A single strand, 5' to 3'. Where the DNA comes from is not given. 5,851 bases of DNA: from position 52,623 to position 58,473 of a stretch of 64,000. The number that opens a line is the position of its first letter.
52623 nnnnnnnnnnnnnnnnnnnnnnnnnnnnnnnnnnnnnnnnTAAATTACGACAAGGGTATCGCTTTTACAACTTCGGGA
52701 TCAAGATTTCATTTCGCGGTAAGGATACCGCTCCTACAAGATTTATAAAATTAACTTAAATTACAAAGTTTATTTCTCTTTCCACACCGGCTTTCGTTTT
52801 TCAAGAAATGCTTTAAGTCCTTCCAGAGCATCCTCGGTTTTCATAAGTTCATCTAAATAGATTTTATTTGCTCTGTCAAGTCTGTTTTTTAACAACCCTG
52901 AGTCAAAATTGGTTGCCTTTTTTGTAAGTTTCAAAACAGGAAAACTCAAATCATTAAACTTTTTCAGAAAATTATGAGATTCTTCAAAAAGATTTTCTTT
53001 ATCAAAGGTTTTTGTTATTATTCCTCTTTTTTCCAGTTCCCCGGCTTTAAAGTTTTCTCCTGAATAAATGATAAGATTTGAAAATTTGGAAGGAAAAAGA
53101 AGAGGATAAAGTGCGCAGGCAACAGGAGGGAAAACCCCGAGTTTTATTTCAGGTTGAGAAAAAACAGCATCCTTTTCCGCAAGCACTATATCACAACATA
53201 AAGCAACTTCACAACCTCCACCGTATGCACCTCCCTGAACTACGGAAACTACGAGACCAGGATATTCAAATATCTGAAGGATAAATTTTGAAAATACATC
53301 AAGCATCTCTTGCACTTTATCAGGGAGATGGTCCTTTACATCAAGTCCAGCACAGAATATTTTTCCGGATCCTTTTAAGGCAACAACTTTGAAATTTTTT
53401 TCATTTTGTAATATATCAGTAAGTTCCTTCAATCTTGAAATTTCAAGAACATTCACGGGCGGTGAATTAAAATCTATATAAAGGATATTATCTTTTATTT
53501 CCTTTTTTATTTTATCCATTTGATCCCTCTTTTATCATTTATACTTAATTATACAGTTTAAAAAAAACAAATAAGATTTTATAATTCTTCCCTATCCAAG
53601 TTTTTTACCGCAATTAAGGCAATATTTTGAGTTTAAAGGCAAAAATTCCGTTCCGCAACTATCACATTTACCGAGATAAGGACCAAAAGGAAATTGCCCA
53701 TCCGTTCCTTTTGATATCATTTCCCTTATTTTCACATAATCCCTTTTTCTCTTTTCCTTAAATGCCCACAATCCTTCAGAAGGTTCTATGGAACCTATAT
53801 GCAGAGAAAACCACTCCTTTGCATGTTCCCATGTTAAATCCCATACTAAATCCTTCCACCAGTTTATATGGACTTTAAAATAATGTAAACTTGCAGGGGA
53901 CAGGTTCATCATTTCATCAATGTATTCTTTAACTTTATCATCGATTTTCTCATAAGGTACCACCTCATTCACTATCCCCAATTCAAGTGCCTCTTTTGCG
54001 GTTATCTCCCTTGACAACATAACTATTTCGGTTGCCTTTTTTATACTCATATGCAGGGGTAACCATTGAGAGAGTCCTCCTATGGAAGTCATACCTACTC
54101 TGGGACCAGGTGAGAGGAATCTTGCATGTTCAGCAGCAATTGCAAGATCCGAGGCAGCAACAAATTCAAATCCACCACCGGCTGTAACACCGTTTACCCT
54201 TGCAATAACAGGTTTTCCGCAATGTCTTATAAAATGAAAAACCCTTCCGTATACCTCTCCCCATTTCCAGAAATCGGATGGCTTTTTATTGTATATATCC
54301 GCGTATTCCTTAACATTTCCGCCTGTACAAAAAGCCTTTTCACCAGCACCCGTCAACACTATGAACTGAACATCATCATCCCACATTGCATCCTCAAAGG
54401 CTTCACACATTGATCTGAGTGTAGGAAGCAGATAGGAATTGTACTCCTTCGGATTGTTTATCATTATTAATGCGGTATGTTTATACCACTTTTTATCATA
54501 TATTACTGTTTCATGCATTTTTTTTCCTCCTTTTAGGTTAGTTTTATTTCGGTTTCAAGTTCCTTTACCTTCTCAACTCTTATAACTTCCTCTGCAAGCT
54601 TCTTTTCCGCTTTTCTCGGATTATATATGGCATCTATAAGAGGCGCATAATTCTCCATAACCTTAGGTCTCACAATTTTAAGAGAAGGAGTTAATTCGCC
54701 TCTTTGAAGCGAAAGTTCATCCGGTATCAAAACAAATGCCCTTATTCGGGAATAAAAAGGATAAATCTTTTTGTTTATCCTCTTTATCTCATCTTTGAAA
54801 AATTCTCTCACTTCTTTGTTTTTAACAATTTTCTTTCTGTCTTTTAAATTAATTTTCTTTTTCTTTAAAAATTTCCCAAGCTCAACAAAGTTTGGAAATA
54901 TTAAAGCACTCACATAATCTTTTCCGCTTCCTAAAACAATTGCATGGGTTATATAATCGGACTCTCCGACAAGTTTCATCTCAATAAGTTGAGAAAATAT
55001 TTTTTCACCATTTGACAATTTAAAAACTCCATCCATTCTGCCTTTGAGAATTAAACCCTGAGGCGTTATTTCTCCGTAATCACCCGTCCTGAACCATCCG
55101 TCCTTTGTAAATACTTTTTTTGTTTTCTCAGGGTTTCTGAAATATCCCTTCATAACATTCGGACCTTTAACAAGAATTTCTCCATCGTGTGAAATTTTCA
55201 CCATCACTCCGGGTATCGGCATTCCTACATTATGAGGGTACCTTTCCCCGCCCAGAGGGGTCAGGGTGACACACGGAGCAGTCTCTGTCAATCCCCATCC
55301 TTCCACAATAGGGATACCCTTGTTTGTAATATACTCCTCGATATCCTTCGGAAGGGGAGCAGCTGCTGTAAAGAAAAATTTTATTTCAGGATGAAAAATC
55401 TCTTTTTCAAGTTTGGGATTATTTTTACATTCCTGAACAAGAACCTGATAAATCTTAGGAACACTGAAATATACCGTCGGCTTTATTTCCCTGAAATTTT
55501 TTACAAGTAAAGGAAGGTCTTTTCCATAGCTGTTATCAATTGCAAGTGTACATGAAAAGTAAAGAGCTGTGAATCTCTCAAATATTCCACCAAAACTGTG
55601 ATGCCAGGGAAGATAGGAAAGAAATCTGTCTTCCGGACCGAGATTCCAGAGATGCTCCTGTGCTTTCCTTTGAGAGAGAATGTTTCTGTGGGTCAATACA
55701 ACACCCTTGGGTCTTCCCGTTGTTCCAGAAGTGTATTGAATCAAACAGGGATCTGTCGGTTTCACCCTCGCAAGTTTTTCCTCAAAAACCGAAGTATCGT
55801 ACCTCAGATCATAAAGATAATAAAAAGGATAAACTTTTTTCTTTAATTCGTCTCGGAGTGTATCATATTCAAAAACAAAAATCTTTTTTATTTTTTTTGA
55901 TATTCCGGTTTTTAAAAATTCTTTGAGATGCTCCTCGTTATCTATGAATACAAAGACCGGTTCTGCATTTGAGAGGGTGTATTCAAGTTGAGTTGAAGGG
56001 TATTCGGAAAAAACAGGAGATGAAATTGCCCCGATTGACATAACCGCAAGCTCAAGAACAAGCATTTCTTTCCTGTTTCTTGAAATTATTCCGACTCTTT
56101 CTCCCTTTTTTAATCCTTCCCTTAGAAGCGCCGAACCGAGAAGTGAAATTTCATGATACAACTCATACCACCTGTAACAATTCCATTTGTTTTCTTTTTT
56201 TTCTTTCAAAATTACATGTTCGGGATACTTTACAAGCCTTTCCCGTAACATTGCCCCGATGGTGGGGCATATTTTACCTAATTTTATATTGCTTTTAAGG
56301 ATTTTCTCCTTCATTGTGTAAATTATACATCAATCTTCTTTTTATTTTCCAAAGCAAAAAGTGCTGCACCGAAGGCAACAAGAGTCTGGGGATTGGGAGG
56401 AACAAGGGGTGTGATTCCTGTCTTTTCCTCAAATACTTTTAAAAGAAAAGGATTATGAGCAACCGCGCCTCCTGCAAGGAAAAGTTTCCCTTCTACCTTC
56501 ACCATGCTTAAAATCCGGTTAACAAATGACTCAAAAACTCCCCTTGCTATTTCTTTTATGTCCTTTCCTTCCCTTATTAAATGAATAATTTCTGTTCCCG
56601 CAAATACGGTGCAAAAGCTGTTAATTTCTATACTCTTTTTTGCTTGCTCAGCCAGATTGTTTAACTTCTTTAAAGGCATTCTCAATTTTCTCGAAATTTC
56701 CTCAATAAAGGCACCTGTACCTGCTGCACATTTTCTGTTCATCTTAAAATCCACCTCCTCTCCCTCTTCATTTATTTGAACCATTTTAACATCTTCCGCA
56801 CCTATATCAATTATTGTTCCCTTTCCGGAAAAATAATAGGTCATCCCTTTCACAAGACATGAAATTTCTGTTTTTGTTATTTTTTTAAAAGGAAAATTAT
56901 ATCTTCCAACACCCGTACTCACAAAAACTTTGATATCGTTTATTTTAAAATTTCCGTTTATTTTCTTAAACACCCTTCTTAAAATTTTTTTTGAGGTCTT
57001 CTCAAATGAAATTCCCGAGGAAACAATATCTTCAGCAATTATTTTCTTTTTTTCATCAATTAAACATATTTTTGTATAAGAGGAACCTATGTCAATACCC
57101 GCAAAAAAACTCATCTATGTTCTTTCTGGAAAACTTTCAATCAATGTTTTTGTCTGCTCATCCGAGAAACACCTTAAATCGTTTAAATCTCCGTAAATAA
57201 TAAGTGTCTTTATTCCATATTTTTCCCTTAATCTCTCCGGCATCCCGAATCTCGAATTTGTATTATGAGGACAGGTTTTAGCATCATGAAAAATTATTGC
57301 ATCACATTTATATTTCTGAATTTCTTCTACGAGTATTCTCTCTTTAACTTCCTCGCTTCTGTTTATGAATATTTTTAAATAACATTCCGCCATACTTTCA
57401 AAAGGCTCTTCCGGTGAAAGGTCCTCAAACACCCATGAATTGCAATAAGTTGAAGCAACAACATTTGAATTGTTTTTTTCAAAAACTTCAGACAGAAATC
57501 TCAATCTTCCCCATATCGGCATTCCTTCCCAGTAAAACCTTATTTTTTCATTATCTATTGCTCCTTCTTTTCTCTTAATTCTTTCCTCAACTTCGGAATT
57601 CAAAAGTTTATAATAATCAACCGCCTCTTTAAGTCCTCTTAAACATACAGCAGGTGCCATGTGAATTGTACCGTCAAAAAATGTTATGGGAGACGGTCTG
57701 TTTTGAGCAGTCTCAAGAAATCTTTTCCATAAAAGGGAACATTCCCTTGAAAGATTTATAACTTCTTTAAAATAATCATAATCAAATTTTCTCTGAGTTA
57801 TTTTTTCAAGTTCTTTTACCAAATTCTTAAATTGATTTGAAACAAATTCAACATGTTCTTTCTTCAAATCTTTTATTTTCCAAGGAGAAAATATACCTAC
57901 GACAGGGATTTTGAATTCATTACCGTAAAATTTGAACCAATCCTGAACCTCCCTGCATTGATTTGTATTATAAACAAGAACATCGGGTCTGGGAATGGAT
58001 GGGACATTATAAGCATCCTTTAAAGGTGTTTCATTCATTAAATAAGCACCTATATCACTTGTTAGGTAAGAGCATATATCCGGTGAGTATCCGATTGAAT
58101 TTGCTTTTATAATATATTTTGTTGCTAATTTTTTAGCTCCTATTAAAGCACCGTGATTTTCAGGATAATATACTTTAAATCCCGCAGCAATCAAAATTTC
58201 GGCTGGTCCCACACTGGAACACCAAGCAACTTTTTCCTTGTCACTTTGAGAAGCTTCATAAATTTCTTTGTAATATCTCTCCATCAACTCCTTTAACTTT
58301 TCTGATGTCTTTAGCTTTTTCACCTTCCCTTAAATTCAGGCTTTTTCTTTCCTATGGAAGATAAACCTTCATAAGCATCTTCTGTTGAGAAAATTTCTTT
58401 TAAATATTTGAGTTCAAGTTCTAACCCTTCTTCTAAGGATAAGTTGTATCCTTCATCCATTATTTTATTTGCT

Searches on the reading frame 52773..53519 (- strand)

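Call 64: search_protein_families(library=pfam, proteins=[window:52773-53519:-], max_evalue=0.00001)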
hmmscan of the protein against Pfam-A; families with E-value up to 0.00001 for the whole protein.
window:52773-53519:- (249 aa): 2 families
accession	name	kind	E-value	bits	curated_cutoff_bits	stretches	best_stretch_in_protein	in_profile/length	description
PF00378.25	ECH_1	-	1.1e-44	153.2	27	1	7-249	1-251/251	Enoyl-CoA hydratase/isomerase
PF16113.10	ECH_2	-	2.7e-18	67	27.2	1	23-236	13-239/335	Enoyl-CoA hydratase/isomerase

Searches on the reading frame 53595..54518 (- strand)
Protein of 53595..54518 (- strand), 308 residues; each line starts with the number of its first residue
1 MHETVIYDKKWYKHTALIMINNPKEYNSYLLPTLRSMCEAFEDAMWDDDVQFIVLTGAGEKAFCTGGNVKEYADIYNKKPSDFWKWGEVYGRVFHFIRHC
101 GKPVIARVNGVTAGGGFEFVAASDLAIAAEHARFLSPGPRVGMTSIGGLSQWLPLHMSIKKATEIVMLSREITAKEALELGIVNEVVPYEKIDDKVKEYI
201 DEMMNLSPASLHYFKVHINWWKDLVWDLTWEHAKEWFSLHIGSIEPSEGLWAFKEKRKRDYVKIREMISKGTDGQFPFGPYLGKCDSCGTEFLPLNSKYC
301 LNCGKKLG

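Call 64: search_protein_families(library=pfam, proteins=[window:53595-54518:-], max_evalue=0.00001)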
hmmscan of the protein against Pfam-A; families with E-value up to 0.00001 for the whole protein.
window:53595-54518:- (308 aa): 2 families
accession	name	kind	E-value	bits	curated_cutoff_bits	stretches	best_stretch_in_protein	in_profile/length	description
PF00378.25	ECH_1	-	2.9e-46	158.3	27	1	16-261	7-248/251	Enoyl-CoA hydratase/isomerase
PF16113.10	ECH_2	-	2.6e-25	90.1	27.2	1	16-198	2-182/335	Enoyl-CoA hydratase/isomerase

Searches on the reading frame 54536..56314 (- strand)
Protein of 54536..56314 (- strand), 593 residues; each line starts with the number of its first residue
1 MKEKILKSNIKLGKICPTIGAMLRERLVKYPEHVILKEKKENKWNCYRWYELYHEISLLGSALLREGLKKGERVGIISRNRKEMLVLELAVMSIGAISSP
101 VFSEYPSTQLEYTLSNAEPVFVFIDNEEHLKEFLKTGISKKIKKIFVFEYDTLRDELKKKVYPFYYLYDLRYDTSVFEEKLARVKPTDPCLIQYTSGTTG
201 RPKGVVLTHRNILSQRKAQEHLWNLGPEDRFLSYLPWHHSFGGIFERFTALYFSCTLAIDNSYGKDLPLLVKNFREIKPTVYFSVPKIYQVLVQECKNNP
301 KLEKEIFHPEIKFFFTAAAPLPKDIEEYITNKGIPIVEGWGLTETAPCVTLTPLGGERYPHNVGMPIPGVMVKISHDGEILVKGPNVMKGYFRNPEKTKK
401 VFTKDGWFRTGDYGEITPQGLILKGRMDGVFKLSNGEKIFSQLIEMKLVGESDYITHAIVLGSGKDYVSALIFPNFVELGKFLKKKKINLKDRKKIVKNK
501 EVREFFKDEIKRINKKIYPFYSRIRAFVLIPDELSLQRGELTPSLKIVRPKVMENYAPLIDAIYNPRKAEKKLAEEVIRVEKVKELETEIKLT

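Call 64: search_protein_families(library=pfam, proteins=[window:54536-56314:-], max_evalue=0.00001)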
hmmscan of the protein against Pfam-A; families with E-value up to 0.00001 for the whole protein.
window:54536-56314:- (593 aa): 2 families
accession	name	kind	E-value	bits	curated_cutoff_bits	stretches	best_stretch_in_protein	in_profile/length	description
PF00501.34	AMP-binding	-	1.1e-73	248.7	29.9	1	24-392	2-384/384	AMP-binding enzyme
PF23562.2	AMP-binding_C_3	-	4e-11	43.8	20.8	1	430-565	3-121/124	AMP-binding enzyme C-terminal domain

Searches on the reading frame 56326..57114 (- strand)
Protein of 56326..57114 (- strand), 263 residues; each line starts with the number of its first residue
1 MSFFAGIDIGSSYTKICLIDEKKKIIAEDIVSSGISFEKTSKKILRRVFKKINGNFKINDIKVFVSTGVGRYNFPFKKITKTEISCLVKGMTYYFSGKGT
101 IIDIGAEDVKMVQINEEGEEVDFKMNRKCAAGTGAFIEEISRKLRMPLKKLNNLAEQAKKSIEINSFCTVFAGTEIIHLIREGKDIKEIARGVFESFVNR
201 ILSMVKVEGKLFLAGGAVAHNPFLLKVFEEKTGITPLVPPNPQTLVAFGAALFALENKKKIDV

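Call 64: search_protein_families(library=pfam, proteins=[window:56326-57114:-], max_evalue=0.00001)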
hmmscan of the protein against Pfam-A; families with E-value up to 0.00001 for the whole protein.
window:56326-57114:- (263 aa): 1 family
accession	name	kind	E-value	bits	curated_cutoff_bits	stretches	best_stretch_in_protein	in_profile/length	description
PF01869.26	BcrAD_BadFG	-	6.1e-42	144.4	31.5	1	6-254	2-271/271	BadF/BadG/BcrA/BcrD ATPase family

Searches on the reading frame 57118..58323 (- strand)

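Call 64: search_protein_families(library=pfam, proteins=[window:57118-58323:-], max_evalue=0.00001)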
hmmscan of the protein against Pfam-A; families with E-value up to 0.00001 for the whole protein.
window:57118-58323:- (402 aa): 1 family
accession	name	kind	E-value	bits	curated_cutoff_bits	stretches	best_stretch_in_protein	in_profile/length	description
PF06050.19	HGD-D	-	1e-64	219.7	28.4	1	39-400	4-340/342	2-hydroxyglutaryl-CoA dehydratase, D-component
